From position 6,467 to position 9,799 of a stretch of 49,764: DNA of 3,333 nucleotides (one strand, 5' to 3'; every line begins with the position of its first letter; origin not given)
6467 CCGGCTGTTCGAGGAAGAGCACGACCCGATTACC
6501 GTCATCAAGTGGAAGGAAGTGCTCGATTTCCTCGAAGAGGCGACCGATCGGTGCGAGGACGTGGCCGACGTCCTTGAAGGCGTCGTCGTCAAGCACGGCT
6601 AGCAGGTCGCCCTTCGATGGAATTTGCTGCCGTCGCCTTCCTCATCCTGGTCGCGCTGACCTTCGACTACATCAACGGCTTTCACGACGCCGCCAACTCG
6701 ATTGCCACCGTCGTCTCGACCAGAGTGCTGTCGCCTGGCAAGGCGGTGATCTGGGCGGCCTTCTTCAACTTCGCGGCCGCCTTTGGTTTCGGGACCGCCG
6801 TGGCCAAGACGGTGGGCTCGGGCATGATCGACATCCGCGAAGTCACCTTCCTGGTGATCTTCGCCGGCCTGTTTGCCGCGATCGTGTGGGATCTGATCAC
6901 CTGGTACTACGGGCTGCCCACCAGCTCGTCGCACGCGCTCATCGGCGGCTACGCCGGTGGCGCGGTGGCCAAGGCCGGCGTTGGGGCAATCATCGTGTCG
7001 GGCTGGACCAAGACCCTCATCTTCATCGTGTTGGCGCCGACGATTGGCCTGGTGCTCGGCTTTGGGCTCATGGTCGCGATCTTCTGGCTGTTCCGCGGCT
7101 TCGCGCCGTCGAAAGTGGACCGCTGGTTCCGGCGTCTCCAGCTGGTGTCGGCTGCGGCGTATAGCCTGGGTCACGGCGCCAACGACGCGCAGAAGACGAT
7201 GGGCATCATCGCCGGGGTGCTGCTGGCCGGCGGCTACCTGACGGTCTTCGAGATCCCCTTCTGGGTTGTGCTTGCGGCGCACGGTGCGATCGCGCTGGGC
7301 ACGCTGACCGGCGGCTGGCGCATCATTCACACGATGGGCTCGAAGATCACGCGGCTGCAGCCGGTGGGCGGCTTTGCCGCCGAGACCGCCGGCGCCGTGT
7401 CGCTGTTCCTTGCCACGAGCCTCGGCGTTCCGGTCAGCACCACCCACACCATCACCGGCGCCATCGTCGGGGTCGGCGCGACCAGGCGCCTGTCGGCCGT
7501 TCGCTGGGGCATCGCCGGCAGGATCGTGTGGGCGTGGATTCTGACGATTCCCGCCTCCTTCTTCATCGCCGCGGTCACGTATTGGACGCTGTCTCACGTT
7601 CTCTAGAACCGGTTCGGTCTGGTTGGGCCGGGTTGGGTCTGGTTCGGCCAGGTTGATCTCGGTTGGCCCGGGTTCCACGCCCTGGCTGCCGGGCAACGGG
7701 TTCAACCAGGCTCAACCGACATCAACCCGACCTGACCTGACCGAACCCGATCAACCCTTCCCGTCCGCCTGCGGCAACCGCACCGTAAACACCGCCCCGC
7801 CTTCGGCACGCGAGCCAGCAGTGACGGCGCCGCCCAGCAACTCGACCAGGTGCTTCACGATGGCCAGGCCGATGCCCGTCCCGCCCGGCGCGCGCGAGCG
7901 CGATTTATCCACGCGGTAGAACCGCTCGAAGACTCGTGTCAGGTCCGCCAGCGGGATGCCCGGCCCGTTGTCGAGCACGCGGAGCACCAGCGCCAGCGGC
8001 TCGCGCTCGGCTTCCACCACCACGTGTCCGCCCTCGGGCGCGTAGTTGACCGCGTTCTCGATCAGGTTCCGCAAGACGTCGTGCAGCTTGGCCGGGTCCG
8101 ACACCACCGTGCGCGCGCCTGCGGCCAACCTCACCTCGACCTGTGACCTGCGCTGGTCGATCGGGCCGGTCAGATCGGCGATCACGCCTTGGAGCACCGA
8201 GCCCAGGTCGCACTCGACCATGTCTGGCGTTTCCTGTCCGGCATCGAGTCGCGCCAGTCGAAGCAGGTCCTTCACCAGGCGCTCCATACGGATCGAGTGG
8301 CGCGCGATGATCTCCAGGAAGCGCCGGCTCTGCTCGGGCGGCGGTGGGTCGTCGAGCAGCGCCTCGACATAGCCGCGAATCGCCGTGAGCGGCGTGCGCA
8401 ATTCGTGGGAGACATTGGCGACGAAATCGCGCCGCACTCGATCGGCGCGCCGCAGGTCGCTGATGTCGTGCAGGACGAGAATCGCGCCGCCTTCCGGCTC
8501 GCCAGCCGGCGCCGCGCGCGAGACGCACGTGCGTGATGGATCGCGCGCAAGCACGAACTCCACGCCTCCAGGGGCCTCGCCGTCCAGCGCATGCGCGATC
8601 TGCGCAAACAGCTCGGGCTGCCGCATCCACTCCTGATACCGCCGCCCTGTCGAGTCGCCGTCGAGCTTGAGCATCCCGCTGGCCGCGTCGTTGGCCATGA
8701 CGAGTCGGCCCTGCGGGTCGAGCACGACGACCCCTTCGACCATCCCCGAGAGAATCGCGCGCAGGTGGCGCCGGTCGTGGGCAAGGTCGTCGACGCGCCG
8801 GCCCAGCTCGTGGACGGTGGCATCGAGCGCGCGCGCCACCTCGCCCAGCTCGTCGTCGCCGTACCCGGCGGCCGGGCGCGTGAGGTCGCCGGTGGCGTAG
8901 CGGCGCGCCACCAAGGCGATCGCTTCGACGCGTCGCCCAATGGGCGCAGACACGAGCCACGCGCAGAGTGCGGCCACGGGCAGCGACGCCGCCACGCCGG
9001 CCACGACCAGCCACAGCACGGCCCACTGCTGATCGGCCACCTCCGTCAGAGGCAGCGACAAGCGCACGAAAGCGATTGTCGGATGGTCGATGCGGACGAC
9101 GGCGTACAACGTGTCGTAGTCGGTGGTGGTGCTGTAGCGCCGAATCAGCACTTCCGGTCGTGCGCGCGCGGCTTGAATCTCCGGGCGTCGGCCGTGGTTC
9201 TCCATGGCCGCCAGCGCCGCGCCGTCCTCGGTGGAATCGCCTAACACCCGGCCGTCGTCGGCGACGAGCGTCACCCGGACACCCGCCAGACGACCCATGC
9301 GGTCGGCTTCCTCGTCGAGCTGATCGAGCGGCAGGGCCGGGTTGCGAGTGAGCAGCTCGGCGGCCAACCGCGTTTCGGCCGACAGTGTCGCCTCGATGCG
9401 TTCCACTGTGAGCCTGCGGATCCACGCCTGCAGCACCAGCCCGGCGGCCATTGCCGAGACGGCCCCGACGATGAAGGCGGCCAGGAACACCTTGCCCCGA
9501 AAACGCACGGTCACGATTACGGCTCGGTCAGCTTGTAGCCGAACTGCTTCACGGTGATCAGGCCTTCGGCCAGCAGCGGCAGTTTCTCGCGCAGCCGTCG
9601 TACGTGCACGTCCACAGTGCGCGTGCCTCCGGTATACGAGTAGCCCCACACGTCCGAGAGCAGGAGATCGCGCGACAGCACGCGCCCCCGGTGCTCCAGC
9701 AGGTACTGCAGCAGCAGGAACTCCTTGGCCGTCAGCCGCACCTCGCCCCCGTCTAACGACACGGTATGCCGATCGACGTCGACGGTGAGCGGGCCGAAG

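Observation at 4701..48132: Intergenic spacers are systematically filled with 7-, 9- and 10-nt tandem arrays from a few recurring families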

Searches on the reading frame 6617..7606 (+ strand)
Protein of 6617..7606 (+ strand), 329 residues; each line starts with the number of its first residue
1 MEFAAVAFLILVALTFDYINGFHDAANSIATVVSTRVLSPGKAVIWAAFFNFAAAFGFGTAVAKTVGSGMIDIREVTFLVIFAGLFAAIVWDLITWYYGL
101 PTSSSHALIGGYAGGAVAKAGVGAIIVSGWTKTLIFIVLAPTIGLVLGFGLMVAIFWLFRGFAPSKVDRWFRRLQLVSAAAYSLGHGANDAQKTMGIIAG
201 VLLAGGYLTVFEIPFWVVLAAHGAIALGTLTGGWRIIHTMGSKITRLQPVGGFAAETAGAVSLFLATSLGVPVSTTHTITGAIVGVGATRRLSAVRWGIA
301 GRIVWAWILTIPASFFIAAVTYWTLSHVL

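Call 65: search_protein_families(library=pfam, proteins=[window:6617-7606:+])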
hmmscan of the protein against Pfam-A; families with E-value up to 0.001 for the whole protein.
window:6617-7606:+ (329 aa): 1 family
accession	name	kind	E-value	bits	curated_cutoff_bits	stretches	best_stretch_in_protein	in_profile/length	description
PF01384.25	PHO4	-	1.2e-93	314.3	33.7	1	20-318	1-350/350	Phosphate transporter family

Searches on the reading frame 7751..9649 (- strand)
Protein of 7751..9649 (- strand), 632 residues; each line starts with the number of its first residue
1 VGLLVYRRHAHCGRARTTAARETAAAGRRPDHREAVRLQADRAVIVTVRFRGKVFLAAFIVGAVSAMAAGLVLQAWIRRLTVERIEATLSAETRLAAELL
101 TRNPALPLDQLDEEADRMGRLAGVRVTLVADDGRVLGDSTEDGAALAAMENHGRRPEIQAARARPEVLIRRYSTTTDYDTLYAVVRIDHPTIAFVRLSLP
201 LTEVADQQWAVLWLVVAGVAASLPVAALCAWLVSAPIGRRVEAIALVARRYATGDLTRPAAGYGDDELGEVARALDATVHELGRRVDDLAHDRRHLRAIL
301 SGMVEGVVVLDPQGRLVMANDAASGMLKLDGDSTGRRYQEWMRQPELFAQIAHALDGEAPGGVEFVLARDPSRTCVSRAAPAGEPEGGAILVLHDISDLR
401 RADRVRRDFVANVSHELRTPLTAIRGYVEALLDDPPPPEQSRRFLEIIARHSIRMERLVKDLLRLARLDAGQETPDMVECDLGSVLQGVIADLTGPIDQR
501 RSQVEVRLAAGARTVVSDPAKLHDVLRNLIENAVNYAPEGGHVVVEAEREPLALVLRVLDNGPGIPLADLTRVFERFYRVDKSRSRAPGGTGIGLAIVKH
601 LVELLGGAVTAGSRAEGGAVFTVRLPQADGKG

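Call 65: search_protein_families(library=pfam, proteins=[window:7751-9649:-])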
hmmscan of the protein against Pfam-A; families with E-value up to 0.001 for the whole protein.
window:7751-9649:- (632 aa): 9 families
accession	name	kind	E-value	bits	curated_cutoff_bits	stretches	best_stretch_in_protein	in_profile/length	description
PF02518.31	HATPase_c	-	6.1e-29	101.1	26.4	1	518-628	2-110/111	Histidine kinase-, DNA gyrase B-, and HSP90-like ATPase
PF00512.31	HisKA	-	5e-25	87.8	26.9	1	406-471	2-66/66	His Kinase A (phospho-acceptor) domain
PF00672.30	HAMP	-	5.2e-09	36.7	25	1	234-282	3-51/53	HAMP domain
PF08448.16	PAS_4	-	6.3e-07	30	23.1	1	303-401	4-110/110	PAS fold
PF00989.32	PAS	-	1.7e-05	25.2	22.6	1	295-396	2-113/113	PAS fold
PF13188.13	PAS_8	-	5.4e-05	23.4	21.8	1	295-344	2-49/65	PAS domain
PF16736.11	sCache_like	-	0.00028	21.6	27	1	87-199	9-116/117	Single Cache-like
PF13581.12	HATPase_c_2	-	0.00033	21.1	27.4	1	530-605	40-112/127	Histidine kinase-like ATPase domain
PF12860.13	PAS_7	-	0.00095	19.7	27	0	301-402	2-113/115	PAS fold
